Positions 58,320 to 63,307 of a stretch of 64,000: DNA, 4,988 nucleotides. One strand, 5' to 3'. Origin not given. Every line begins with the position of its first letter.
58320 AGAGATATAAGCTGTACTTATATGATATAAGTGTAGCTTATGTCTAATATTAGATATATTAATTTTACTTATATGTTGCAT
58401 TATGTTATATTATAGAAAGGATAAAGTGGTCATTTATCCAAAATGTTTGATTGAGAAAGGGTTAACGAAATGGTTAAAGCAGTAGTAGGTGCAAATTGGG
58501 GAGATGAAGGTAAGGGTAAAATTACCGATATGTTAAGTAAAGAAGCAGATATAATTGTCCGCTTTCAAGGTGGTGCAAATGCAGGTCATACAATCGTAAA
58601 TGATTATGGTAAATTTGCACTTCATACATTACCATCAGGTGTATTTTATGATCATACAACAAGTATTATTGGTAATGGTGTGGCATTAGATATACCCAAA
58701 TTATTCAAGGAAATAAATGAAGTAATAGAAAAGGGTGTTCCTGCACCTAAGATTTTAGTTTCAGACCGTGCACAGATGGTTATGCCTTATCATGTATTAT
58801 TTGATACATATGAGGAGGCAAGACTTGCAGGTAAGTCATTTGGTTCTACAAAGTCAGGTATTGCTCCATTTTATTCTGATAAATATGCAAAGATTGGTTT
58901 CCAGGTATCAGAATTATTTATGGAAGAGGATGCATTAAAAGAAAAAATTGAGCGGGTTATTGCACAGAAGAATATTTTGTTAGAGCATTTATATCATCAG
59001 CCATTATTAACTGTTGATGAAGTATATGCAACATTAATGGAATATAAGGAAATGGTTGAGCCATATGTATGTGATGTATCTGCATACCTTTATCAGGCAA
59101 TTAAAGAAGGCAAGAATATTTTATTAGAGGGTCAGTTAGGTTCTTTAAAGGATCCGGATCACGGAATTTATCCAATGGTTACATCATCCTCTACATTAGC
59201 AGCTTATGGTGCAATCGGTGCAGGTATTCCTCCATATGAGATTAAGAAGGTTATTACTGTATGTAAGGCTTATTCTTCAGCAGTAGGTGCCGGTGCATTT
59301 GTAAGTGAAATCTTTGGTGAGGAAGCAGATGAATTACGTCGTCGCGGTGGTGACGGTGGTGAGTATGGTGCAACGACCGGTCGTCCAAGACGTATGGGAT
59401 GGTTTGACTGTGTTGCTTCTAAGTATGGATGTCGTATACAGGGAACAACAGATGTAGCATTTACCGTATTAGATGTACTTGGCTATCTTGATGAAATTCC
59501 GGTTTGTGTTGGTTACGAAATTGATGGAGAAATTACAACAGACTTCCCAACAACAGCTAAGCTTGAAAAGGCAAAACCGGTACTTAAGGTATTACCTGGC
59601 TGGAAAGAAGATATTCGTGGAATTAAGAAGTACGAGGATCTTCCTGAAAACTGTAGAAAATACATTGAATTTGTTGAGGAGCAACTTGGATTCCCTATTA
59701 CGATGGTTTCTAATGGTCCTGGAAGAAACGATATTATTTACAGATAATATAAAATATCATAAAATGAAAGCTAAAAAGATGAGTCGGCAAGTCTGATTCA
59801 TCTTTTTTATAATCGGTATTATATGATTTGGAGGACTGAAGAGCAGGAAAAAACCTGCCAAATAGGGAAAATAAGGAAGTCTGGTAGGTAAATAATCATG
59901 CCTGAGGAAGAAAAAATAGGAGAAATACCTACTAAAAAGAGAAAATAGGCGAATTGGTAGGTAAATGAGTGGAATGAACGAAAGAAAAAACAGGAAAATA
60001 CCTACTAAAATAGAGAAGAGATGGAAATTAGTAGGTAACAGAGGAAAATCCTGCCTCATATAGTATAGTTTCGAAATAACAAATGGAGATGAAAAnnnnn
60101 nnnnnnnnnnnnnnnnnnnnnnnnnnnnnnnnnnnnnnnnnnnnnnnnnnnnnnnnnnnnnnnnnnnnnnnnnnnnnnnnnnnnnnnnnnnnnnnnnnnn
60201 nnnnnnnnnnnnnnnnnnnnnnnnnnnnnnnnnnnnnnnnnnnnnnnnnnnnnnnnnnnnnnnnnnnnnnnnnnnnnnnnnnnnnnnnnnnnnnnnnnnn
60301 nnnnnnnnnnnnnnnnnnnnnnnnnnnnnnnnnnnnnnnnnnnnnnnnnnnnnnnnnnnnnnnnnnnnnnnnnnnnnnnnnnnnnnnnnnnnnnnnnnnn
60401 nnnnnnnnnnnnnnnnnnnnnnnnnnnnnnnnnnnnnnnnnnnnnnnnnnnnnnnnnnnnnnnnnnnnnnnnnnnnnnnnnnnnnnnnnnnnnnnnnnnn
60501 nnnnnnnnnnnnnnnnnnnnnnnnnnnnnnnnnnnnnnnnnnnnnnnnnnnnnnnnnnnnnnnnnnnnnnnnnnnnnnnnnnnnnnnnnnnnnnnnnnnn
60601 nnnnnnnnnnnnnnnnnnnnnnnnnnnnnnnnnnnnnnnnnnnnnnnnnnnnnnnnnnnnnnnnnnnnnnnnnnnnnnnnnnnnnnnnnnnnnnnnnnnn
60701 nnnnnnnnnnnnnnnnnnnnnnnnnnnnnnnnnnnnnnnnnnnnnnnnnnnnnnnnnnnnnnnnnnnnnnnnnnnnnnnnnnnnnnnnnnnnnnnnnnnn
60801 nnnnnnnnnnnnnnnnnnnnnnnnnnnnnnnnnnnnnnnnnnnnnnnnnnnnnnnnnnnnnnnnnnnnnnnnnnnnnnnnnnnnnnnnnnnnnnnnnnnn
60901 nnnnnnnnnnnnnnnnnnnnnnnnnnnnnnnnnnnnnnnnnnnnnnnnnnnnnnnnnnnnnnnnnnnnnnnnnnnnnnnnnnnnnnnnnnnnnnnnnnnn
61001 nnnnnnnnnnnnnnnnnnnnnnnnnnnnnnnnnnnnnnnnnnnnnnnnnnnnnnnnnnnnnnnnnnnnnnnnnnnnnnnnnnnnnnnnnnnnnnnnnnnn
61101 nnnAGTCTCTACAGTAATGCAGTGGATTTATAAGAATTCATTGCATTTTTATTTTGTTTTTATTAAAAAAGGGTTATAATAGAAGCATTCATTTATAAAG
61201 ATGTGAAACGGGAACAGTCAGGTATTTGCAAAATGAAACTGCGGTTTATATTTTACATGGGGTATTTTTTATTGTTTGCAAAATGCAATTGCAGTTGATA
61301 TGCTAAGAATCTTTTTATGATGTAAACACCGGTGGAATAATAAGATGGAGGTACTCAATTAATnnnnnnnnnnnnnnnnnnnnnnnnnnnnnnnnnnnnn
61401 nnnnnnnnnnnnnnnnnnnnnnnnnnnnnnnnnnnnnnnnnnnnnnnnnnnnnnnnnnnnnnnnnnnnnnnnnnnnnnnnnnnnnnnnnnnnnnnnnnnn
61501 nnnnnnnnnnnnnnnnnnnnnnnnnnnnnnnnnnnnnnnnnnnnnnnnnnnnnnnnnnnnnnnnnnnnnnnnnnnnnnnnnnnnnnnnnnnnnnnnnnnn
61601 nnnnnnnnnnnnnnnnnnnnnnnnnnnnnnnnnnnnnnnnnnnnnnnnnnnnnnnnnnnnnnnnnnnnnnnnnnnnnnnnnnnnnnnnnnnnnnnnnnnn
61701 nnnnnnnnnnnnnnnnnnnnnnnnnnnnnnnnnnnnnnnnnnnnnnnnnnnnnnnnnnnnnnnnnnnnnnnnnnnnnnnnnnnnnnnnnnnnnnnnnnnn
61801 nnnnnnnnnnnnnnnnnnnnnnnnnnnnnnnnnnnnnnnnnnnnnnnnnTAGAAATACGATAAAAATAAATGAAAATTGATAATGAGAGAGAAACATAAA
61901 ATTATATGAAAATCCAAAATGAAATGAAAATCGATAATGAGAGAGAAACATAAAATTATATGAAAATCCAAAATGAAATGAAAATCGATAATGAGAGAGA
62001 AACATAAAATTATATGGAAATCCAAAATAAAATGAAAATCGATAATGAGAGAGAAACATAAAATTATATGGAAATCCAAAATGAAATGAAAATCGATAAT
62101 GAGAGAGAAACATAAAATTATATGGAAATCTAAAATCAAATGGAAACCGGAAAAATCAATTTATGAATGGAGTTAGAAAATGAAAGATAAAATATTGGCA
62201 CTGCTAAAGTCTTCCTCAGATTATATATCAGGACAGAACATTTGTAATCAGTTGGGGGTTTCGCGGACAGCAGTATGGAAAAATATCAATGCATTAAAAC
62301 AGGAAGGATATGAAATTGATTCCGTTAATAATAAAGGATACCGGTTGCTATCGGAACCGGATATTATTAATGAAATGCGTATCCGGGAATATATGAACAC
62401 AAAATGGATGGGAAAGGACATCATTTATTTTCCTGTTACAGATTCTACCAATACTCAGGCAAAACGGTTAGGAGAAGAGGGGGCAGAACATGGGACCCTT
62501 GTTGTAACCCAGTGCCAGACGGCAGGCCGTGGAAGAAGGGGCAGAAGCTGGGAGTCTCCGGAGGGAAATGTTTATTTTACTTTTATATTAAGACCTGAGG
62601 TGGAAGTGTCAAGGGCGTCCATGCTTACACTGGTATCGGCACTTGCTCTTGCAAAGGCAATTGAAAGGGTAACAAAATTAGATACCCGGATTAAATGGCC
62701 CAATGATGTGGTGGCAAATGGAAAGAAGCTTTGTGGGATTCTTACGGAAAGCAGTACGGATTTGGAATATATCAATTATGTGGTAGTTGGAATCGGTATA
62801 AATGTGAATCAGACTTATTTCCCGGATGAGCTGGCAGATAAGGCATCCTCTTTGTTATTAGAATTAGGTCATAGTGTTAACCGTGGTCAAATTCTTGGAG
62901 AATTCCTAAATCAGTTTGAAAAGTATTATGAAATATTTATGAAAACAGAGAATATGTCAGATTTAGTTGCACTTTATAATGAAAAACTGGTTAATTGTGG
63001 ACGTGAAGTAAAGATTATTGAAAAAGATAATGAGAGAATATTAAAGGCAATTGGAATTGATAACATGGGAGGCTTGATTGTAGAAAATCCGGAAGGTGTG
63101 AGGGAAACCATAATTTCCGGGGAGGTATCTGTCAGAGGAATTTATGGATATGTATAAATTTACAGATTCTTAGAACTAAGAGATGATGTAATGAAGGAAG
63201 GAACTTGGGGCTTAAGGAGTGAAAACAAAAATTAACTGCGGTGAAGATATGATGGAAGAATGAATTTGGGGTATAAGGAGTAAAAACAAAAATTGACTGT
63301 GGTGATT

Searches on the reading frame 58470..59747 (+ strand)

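Call 9: search_protein_families(library=pfam, proteins=[window:58470-59747:+])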
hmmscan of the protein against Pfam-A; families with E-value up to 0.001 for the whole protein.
window:58470-59747:+ (425 aa): 1 family
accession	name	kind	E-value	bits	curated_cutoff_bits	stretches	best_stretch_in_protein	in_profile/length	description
PF00709.27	Adenylsucc_synt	-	4.3e-165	549.9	27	1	4-423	1-416/416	Adenylosuccinate synthetase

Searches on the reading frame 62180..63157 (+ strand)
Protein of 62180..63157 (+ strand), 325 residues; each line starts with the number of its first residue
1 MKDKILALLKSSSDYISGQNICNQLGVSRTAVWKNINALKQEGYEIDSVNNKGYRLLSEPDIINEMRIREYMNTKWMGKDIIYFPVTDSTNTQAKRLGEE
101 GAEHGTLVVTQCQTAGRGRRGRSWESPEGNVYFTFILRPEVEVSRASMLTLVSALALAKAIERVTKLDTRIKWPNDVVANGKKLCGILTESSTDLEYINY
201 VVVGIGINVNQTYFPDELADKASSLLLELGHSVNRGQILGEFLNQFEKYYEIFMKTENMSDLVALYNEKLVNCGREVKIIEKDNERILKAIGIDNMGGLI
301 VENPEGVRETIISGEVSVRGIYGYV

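Call 9: search_protein_families(library=pfam, proteins=[window:62180-63157:+])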
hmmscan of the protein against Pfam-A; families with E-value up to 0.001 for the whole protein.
window:62180-63157:+ (325 aa): 5 families
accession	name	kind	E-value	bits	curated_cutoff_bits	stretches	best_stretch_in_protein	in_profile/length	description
PF03099.24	BPL_LplA_LipB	-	1.1e-27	97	21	1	83-208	1-133/133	Biotin/lipoate A/B protein ligase family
PF08279.18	HTH_11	-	9.1e-17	61.1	25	1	4-55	4-55/55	HTH domain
PF02237.23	BPL_C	-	1.4e-08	35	21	1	273-319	2-48/48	Biotin protein ligase C terminal domain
PF13412.12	HTH_24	-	3e-05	24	21.9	1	4-44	7-46/48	Winged helix-turn-helix DNA-binding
PF16917.10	BPL_LplA_LipB_2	-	6.1e-05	23.1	27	1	124-239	35-155/183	Biotin/lipoate A/B protein ligase family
